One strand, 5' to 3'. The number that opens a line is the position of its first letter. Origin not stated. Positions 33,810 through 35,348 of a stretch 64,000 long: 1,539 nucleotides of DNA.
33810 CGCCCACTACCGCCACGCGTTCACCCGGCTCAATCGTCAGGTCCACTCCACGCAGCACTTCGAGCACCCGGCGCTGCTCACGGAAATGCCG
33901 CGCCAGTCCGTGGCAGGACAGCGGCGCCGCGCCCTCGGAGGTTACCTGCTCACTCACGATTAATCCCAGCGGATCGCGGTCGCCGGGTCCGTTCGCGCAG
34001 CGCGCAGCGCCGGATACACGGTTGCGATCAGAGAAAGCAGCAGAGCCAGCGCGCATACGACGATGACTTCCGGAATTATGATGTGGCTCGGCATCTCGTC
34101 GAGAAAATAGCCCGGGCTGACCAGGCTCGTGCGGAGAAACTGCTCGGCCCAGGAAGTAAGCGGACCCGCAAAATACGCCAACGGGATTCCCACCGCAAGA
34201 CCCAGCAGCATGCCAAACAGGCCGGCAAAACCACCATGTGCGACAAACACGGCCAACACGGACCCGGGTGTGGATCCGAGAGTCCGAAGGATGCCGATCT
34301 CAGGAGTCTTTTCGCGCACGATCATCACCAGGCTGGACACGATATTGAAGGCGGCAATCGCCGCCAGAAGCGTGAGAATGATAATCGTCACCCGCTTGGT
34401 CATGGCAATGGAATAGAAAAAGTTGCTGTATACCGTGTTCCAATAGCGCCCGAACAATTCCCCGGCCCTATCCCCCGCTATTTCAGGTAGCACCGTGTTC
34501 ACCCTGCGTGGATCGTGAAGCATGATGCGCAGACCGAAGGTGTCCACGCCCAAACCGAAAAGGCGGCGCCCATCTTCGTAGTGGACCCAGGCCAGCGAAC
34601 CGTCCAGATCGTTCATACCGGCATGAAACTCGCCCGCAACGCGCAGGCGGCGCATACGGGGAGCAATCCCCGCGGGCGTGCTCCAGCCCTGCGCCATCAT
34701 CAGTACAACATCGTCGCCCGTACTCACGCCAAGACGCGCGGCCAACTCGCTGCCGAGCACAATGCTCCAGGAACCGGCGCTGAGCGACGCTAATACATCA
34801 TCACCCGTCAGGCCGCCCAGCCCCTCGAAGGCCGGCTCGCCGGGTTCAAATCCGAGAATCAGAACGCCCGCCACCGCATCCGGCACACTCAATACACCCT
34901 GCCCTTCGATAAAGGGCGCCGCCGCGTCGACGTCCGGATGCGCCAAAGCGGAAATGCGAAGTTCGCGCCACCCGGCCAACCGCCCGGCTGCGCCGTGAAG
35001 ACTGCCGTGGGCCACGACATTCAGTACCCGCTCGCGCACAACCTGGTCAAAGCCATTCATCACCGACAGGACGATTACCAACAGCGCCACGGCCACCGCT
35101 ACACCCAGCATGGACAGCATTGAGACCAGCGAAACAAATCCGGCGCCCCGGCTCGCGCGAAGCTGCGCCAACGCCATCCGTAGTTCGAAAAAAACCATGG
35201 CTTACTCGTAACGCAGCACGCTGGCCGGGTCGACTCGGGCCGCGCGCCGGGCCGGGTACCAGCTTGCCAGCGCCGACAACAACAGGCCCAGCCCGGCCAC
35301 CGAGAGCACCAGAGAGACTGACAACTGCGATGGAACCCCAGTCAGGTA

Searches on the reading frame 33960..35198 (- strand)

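Call 62: search_protein_families(library=ncbifam, proteins=[window:33960-35198:-], max_evalue=1e-15)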
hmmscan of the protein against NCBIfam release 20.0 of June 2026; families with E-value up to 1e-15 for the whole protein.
window:33960-35198:- (412 aa): 4 families
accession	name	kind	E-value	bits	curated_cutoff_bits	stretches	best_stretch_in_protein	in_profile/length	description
TIGR02212.1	lolCE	equivalog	1.9e-103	346.6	362.45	1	4-410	2-409/411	lipoprotein-releasing ABC transporter permease subunit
NF008357.0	PRK11146.1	exception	7.5e-75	252.3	439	1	9-407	10-409/414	lipoprotein-releasing ABC transporter permease subunit LolE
TIGR02213.1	lolE_release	exception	3.1e-69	233.8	540.35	1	13-408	11-407/411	lipoprotein-releasing ABC transporter permease subunit LolE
NF008076.0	PRK10814.1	exception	1.7e-56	191.9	473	1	10-411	11-398/399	lipoprotein-releasing ABC transporter permease subunit LolC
